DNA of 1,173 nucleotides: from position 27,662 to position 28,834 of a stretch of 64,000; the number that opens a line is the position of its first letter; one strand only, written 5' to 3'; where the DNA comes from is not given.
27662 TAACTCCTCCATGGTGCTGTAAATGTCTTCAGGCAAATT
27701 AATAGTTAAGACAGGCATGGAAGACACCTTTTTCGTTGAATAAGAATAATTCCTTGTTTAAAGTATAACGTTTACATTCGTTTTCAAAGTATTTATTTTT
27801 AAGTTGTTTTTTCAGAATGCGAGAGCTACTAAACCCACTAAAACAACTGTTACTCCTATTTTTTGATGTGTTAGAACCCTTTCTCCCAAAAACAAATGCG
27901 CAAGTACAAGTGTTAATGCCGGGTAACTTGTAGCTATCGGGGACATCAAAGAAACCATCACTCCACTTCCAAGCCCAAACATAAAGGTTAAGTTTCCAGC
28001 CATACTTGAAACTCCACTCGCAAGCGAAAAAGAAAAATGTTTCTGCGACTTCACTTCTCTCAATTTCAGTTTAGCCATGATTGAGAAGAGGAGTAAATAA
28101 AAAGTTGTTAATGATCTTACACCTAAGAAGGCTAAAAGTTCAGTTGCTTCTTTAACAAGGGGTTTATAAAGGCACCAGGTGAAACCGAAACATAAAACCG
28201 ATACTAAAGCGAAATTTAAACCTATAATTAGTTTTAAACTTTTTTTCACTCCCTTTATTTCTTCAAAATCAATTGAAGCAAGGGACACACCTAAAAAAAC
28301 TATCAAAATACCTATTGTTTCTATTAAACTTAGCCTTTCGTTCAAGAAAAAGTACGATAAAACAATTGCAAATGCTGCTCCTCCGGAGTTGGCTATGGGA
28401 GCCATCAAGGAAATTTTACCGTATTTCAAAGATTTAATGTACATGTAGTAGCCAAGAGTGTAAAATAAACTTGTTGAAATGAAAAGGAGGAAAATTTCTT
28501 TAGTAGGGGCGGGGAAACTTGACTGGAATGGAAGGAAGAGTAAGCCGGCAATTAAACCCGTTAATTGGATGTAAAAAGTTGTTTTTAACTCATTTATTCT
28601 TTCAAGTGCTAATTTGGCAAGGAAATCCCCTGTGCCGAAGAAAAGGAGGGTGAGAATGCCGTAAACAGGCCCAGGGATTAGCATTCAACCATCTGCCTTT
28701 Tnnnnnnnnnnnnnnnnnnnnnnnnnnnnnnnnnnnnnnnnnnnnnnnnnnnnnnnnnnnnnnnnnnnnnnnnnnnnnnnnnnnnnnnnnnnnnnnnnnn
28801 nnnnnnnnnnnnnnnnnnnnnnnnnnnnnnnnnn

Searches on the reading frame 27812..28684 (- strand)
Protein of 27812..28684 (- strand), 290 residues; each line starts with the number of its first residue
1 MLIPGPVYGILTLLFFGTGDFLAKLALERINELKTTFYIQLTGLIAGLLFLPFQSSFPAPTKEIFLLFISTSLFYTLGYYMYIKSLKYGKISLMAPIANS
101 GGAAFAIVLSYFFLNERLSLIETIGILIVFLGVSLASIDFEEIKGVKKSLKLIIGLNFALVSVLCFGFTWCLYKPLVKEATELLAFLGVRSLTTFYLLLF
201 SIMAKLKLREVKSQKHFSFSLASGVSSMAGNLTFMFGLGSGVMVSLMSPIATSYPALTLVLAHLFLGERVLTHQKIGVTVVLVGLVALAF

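Call 16: search_protein_families(library=pfam, proteins=[window:27812-28684:-], max_evalue=0.001)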
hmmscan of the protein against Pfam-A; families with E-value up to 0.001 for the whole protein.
window:27812-28684:- (290 aa): 4 families
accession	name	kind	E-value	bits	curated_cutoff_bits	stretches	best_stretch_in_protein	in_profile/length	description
PF00892.27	EamA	-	1.7e-30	106.5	28.2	2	5-137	3-134/135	EamA-like transporter family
PF10639.15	TMEM234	-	5.3e-07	30.1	30.1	0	73-135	49-111/113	Putative transmembrane family 234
PF03151.22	TPT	-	1.7e-05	24.8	30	0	58-187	58-184/291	Triose-phosphate Transporter family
PF05653.20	Mg_trans_NIPA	-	0.00018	21.2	26.2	0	87-192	71-180/295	Magnesium transporter NIPA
